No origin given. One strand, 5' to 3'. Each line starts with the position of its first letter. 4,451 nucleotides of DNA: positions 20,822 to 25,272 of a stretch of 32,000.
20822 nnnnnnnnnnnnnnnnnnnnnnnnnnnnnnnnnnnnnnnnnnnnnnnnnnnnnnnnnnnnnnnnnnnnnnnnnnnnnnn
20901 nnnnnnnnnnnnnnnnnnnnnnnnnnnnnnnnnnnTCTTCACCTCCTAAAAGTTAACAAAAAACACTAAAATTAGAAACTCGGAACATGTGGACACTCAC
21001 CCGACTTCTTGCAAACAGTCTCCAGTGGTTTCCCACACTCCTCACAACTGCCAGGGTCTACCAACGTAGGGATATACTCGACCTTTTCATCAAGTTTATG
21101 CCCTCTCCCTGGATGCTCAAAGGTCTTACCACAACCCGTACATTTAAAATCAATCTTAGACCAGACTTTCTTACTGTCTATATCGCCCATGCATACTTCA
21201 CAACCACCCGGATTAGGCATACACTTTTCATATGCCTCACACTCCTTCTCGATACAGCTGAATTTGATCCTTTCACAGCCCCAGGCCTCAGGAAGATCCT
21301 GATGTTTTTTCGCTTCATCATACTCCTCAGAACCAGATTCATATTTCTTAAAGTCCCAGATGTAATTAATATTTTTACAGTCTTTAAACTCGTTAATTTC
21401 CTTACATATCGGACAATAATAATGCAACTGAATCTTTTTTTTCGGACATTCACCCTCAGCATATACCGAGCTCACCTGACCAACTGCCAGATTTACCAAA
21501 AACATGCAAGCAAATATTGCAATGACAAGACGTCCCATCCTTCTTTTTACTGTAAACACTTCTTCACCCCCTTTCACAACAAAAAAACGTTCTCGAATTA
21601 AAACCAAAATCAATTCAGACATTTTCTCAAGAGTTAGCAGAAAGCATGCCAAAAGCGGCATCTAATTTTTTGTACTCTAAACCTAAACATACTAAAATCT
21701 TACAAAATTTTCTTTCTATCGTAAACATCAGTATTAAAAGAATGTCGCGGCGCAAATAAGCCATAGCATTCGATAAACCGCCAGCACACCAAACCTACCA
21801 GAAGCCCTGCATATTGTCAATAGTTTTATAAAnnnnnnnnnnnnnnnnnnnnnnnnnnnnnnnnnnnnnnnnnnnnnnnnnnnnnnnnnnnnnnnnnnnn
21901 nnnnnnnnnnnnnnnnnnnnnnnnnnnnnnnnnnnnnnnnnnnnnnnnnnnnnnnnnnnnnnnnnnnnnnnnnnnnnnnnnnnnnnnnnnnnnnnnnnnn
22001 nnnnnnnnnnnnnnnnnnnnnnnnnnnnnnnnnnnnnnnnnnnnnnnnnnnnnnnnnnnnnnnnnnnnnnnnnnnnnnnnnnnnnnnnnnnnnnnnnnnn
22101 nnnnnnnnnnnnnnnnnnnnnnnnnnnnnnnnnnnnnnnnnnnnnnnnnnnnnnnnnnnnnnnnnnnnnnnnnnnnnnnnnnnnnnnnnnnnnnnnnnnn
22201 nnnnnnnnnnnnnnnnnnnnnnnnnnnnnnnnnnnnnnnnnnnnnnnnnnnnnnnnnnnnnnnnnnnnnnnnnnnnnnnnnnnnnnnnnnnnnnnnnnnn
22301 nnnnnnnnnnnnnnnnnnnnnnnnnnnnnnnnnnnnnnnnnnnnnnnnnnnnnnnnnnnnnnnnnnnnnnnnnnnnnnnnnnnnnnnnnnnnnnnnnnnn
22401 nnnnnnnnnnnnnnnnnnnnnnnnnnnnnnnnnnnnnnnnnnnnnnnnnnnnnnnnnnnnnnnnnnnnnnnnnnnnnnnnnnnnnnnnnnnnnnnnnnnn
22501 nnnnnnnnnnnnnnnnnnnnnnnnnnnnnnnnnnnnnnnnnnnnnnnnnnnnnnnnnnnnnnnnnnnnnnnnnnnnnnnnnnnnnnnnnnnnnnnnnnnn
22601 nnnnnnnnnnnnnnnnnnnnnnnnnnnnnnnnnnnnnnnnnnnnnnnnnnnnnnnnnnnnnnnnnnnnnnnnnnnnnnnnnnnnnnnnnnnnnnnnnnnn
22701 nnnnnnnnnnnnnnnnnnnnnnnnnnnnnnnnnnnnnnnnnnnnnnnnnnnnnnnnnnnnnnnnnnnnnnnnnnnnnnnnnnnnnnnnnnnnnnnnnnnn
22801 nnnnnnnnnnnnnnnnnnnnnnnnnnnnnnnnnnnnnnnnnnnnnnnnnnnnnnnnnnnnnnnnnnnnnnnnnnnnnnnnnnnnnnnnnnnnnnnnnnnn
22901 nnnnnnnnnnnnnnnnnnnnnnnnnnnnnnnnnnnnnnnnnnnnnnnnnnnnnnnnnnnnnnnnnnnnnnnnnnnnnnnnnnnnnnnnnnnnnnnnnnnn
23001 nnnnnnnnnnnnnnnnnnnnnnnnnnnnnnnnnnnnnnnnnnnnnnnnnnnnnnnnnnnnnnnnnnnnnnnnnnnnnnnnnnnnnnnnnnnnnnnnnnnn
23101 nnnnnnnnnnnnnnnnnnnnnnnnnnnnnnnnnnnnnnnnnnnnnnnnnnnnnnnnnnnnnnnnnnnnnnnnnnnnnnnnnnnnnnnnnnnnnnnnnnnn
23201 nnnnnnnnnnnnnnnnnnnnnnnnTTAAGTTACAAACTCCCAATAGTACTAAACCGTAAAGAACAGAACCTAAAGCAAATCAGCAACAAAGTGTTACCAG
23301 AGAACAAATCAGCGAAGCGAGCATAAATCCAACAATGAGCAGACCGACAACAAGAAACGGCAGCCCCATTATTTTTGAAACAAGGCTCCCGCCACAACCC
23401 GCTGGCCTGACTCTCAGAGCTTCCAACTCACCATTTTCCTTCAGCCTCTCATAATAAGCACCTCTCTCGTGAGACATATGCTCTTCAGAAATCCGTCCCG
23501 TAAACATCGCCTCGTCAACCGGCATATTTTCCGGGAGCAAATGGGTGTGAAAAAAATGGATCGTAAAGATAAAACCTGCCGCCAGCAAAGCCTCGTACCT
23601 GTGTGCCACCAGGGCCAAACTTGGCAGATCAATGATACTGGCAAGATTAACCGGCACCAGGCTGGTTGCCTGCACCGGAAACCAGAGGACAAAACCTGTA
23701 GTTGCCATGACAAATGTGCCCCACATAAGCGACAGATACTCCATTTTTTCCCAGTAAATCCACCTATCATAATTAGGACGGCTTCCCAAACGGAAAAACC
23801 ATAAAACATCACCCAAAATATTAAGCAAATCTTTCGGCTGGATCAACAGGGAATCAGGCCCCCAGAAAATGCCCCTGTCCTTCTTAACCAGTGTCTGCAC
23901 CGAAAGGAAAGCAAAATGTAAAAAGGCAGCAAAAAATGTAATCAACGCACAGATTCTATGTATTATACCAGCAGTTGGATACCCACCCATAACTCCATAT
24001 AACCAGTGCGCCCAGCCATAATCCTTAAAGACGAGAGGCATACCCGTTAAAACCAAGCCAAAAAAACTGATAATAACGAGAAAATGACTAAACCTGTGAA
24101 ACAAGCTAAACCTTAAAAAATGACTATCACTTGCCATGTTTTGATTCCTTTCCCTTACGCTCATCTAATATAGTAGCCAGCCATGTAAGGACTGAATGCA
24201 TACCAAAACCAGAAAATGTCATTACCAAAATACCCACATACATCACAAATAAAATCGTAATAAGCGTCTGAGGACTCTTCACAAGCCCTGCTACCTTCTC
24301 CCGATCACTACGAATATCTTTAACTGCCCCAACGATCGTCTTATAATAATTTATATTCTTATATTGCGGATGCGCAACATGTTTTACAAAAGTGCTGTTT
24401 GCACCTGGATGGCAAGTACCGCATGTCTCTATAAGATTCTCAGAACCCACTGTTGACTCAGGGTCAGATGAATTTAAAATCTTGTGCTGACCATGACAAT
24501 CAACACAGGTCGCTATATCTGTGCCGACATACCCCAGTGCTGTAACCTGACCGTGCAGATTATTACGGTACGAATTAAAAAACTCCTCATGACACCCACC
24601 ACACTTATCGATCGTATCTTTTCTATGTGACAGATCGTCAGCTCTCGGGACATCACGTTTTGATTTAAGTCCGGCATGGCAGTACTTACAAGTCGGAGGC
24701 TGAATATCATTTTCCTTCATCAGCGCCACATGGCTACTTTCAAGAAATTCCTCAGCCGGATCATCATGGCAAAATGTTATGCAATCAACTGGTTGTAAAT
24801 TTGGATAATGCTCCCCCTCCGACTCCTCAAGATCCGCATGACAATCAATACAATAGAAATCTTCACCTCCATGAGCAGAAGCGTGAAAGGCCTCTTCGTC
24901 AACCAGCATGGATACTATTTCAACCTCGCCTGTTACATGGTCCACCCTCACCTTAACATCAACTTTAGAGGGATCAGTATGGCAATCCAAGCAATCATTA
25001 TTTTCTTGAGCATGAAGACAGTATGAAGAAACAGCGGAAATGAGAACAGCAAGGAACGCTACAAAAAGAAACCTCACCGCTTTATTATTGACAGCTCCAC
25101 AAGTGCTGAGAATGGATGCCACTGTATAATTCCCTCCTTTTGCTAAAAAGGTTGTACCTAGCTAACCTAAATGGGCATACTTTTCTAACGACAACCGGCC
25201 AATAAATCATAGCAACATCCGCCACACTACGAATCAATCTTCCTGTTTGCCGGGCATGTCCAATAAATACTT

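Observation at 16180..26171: Complete hydrazine synthase cluster with its electron-transfer module: the N-N bond-forming system of anammox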

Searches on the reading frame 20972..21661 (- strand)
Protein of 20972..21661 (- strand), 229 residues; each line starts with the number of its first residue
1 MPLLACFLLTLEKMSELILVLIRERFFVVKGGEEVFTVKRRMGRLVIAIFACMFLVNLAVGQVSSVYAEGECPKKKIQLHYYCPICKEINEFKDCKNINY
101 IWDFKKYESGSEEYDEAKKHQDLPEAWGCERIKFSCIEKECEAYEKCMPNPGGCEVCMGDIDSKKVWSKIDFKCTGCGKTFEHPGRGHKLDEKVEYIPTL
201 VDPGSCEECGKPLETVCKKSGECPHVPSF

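Call 7: search_protein_families(library=pfam, proteins=[window:20972-21661:-], max_evalue=0.01)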
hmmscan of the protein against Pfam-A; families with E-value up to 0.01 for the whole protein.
window:20972-21661:- (229 aa): 0 families

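Call 8: search_protein_families(library=ncbifam, proteins=[window:20972-21661:-], max_evalue=0.01)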
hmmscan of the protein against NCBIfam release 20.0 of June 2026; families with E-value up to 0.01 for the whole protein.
window:20972-21661:- (229 aa): 1 family
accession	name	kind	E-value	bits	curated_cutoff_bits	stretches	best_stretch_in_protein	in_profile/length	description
NF041197.2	CxxC_Se_CxxC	equivalog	0.0053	16.9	40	1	154-195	1-42/53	dual CXXC motif small (seleno)protein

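Call 51: find_homologous_proteins(query=window:20975-21559:-, max_evalue=0.001)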
Query seq(195 aa) (195 aa): 17 proteins with E <= 0.001 among 55 candidates.
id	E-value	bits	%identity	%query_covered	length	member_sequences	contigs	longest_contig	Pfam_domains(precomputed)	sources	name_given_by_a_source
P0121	2.2e-119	415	88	100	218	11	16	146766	-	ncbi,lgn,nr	ncbi:MAG: hypothetical protein D8M57_05210 [Candidatus Scalindua sp. AMX11]|nr:MAG: hypothetical pro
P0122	1.4e-102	360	77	100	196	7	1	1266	-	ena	-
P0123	6.1e-83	295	63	99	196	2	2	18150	-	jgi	jgi:hypothetical protein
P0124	1.2e-81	291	62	99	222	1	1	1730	-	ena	-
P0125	2.2e-79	284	59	99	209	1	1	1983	-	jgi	jgi:hypothetical protein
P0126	9.9e-79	282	62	99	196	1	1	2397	-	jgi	jgi:hypothetical protein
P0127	1.7e-78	281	61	97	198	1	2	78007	-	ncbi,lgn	ncbi:MAG: hypothetical protein ACE5GU_02445 [Candidatus Scalinduaceae bacterium]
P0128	2.1e-78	281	60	97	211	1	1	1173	-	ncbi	-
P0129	2.6e-78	280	60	100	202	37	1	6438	-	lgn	-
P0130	6.7e-78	279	60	100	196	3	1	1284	-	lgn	-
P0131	1.5e-77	278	61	100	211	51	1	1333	-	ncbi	-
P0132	7.6e-77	276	70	82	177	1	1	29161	-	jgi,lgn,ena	-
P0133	5.7e-76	273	64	96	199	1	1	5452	-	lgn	-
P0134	3.6e-74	267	64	89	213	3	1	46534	-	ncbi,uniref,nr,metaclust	ncbi:MAG: hypothetical protein SCARUB_01027 [Candidatus Scalindua rubra]|uniref:Uncharacterized prot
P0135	6.1e-74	266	59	100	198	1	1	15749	-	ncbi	ncbi:MAG: hypothetical protein ACE5KZ_14420 [Candidatus Scalinduaceae bacterium]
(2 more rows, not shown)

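Call 63: search_protein_representatives(alignment_id=A3)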
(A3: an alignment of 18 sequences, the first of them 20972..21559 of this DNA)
Query: 18 sequences, 196 profile positions. Proteins with E-value up to 0.001 (for the whole library): 27; up to 1e-10: 15; up to 1e-30: 8. The best 27 are listed.
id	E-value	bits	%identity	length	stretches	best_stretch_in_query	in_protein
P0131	1.4e-108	377.0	-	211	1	1-196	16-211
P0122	8.9e-97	338.4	-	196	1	1-196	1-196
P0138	1.8e-69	249.3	-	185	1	10-194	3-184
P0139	7.0e-55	201.7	-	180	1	10-194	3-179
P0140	2.6e-51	190.0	-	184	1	10-194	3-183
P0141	1.3e-45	171.5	-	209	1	5-196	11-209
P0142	1.1e-36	142.3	-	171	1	17-192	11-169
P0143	3.7e-32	127.6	-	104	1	1-80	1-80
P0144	3.9e-28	114.4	-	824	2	92-193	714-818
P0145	1.1e-26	109.7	-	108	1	47-132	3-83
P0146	4.4e-23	98.0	-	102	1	114-196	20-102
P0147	9.0e-23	96.9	-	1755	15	124-147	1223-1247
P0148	6.3e-22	94.2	-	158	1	49-173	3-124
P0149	3.1e-17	78.9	-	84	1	115-194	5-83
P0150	2.3e-13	66.2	-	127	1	86-196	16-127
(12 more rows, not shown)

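Call 65: predict_structure(alignment_id=A3)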
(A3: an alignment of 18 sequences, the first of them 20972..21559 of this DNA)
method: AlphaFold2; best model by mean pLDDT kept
length: 195 residues; sequences in the alignment: 18
mean_pLDDT: 52.5   pTM: 0.41
mean pLDDT of the five models: 52.5, 49.8, 49.2, 48.1, 46.8
residues with pLDDT >= 90: 13; 70-90: 35; 50-70: 35; < 50: 112
segments of 3 or more residues with pLDDT < 50: 28-43, 45-73, 82-133, 160-163, 187-195
pLDDT, mean of each block of 10 residues (from residue 1): 59 80 59 39 45 33 34 54 43 26 37 38 37 64 85 68 63 91 53 29
secondary structure, 60 per line:
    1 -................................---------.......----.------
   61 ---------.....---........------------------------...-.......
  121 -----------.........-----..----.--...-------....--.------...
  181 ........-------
elements in order: H2-33 E43-49 H70-74 H78-85 E114-120 E132-140 E155-157 E165-168 E178-188

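Call 69: fold_search(model_id=the predicted structure, library=pdb)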
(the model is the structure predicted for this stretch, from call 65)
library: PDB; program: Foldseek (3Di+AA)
matches with E <= 10: 104; with E <= 0.001: 0
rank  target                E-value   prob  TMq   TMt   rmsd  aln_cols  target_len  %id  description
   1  7qng_A                6.9e-01  0.20  0.17  0.09   9.6        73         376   15  Structure of a MHC I-Tapasin-ERp57 complex (released 2022-09-28)
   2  9f29_B                9.7e-01  0.08  0.11  0.03  12.6        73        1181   19  Pyrococcus abyssi PolD in complex with Rpa2 winged-helix domain class 1 (composite map) (released 2024-12-04)
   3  6g18_y                1.1e+00  0.66  0.15  0.09   5.0        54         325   22  Cryo-EM structure of a late human pre-40S ribosomal subunit - State C (released 2018-06-06)
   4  8c01_o                1.1e+00  0.18  0.16  0.10  10.5        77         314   17  Enp1TAP_A population of yeast small ribosomal subunit precursors (released 2022-12-28)
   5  7wtw_y                1.3e+00  0.57  0.15  0.12   5.6        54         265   18  Cryo-EM structure of a human pre-40S ribosomal subunit - State RRP12-A3 (released 2022-10-19)
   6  9o19_E                1.3e+00  0.05  0.10  0.06  10.0        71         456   13  Pseudomonas aeruginosa ATPase State1 (released 2025-12-10)
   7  5cht_B                1.4e+00  0.13  0.15  0.10  10.2        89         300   13  Crystal structure of USP18 (released 2016-06-29)
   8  5chv_B                1.5e+00  0.11  0.16  0.11  10.6        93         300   13  Crystal structure of USP18-ISG15 complex (released 2016-09-28)
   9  1kk2                  1.7e+00  0.14  0.14  0.07   7.5        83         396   16  Structure of the large gamma subunit of initiation factor eIF2 from Pyrococcus abyssi-G235D mutant complexed with GDP-Mg (released 2002-04-10)
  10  5cht_A                1.7e+00  0.10  0.15  0.10  11.2        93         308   13  Crystal structure of USP18 (released 2016-06-29)
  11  7tug_D                1.8e+00  0.10  0.16  0.11   8.7        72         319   12  Crystal structure of Tapasin in complex with PaSta2-Fab (released 2022-09-07)
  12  9f2a_B                1.8e+00  0.06  0.11  0.03  12.6        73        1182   19  Pyrococcus abyssi PolD in complex with Rpa2 winged-helix domain class 2 (composite map) (released 2024-12-04)
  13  6g4s_y                1.9e+00  0.47  0.16  0.10   4.9        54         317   22  Cryo-EM structure of a late human pre-40S ribosomal subunit - State B (released 2018-06-06)
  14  5oik_L                2.2e+00  0.20  0.15  0.50   6.1        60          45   18  Structure of an RNA polymerase II-DSIF transcription elongation complex (released 2017-09-13)
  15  5chv_A                2.3e+00  0.08  0.15  0.10  10.6        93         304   13  Crystal structure of USP18-ISG15 complex (released 2016-09-28)
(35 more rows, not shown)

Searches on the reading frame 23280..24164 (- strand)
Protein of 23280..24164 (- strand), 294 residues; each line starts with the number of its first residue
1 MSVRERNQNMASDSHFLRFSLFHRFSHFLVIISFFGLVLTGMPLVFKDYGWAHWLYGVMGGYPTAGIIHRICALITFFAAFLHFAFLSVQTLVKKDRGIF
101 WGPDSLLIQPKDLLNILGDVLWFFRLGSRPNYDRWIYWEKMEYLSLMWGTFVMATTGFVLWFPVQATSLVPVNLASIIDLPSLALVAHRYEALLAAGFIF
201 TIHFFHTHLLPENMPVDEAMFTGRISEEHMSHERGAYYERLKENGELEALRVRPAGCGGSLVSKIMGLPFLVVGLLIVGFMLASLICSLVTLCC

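Call 7: search_protein_families(library=pfam, proteins=[window:23280-24164:-], max_evalue=0.01)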
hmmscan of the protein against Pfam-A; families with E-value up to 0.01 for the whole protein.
window:23280-24164:- (294 aa): 1 family
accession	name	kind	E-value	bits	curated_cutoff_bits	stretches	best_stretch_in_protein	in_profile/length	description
PF01292.26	Ni_hydr_CYTB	-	0.0061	16.8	30.1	1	18-203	1-158/179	Prokaryotic cytochrome b561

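Call 8: search_protein_families(library=ncbifam, proteins=[window:23280-24164:-], max_evalue=0.01)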
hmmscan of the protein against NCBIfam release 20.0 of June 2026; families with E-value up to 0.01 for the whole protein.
window:23280-24164:- (294 aa): 3 families
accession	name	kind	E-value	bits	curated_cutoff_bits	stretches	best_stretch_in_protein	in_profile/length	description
TIGR01583.1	formate-DH-gamm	equivalog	6e-09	36.2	115.85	1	17-241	3-201/204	formate dehydrogenase subunit gamma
NF007558.0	PRK10179.1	equivalog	0.00046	19.9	339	1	14-232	5-195/217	formate dehydrogenase-N subunit gamma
NF007924.0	PRK10639.1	equivalog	0.0034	17.2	341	0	13-204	4-168/211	formate dehydrogenase cytochrome b556 subunit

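Call 60: search_solved_structures(query=window:23280-24164:-, max_evalue=1, show_alignments=1)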
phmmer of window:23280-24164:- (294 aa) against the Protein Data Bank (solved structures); distinct sequences matched with E-value up to 1: 1.
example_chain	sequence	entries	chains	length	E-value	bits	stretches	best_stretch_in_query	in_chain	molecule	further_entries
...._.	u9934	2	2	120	0.85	12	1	224-272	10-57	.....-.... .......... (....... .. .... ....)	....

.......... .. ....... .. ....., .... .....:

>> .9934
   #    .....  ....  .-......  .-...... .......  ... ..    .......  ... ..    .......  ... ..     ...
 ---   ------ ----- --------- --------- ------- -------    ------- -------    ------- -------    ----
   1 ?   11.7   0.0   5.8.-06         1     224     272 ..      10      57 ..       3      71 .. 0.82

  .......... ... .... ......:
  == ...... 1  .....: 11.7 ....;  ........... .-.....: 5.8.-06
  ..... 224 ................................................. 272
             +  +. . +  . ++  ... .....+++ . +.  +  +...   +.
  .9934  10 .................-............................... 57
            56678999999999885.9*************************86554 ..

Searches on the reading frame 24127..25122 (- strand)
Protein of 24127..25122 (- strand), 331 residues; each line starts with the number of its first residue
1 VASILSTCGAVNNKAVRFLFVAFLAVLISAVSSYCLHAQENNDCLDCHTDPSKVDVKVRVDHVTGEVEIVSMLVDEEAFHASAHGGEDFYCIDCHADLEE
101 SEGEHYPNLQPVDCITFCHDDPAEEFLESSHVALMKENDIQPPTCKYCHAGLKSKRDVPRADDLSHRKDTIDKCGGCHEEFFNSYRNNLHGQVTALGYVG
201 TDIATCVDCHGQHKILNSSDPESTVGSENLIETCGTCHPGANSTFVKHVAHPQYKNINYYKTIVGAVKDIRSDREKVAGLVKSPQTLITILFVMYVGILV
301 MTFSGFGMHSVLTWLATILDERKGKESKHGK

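Call 7: search_protein_families(library=pfam, proteins=[window:24127-25122:-], max_evalue=0.01)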
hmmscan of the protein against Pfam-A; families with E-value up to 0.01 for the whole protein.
window:24127-25122:- (331 aa): 4 families
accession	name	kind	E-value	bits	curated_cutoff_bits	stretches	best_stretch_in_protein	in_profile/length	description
PF14522.11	Cytochrome_C7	-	3.9e-09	36.7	24.8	2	165-238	7-66/67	Cytochrome c7 and related cytochrome c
PF14537.11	Cytochrom_c3_2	-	4.6e-09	37.1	25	2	168-238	23-78/79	Cytochrome c3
PF02085.21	Cytochrom_CIII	-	3.5e-06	27.7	22.9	1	129-181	35-85/101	Class III cytochrome C family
PF08402.16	TOBE_2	-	0.0046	17.5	21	0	186-222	15-51/76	TOBE domain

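Call 8: search_protein_families(library=ncbifam, proteins=[window:24127-25122:-], max_evalue=0.01)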
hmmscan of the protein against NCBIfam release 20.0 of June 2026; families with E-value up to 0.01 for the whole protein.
window:24127-25122:- (331 aa): 3 families
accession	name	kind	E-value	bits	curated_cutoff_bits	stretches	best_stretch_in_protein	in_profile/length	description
TIGR03508.1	decahem_SO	subfamily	9.8e-10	38.3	192.2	2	77-180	83-176/258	DmsE family decaheme c-type cytochrome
NF041028.1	decahem_GSU2203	exception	1e-06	28.2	325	1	172-253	37-123/317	GSU2203 family decaheme c-type cytochrome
TIGR04257.1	nanowire_3heme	domain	1.6e-05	25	40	1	201-243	21-63/75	c(7)-type cytochrome triheme domain-containing protein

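Call 61: search_solved_structures(query=window:24127-25122:-, max_evalue=0.1)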
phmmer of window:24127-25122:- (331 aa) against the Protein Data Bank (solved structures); distinct sequences matched with E-value up to 0.1: 1.
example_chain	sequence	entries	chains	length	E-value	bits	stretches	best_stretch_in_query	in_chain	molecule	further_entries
1qdb_A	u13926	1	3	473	0.056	15.7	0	43-97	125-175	CYTOCHROME C NITRITE REDUCTASE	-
